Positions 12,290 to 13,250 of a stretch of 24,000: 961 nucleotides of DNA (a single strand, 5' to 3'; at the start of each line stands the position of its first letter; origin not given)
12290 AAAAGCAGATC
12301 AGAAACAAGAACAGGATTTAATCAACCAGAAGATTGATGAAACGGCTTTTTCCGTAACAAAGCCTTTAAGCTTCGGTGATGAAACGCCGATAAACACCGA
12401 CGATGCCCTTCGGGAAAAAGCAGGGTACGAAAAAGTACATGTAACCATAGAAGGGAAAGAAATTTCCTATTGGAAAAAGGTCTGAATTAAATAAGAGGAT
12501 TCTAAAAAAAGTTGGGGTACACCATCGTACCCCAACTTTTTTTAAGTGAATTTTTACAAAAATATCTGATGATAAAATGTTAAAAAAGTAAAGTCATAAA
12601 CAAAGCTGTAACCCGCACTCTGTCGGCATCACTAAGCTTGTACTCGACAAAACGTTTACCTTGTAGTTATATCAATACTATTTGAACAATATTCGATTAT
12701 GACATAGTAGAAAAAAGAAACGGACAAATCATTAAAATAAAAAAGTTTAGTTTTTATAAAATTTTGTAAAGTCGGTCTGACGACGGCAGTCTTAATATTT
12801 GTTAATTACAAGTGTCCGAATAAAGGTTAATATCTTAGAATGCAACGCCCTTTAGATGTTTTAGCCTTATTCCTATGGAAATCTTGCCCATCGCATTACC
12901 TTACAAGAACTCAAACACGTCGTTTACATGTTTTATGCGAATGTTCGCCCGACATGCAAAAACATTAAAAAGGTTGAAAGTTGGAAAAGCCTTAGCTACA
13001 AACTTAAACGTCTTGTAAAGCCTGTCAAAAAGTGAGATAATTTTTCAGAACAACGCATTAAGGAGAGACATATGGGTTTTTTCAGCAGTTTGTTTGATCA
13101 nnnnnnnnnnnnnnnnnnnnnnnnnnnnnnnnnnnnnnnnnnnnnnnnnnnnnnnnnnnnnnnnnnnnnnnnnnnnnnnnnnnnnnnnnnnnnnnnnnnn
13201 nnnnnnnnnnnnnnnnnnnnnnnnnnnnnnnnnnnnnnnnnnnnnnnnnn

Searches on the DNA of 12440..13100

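Call 55: search_rna_families(source=window, start=12440, end=13100, threshold=evalue, max_evalue=0.1)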
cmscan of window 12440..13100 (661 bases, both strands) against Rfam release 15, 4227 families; matches with E-value up to 0.1: 4.
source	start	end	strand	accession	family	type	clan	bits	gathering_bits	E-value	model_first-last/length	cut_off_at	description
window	12493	12556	+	RF00908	MIR529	Gene; miRNA;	-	25.4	75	0.0017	1-131/131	no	MIR529 microRNA precursor family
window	12484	12566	-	RF00885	MIR821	Gene; miRNA;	-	24.9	249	0.019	1-275/275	no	MIR821 microRNA precursor family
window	12503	12544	-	RF03831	mir-627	Gene; miRNA;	-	21.9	86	0.038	24-65/87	no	mir-627 microRNA precursor family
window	12478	12546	+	RF02056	STnc390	Gene; sRNA;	-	20.6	50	0.079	1-60/60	no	Salmonella sRNA STnc390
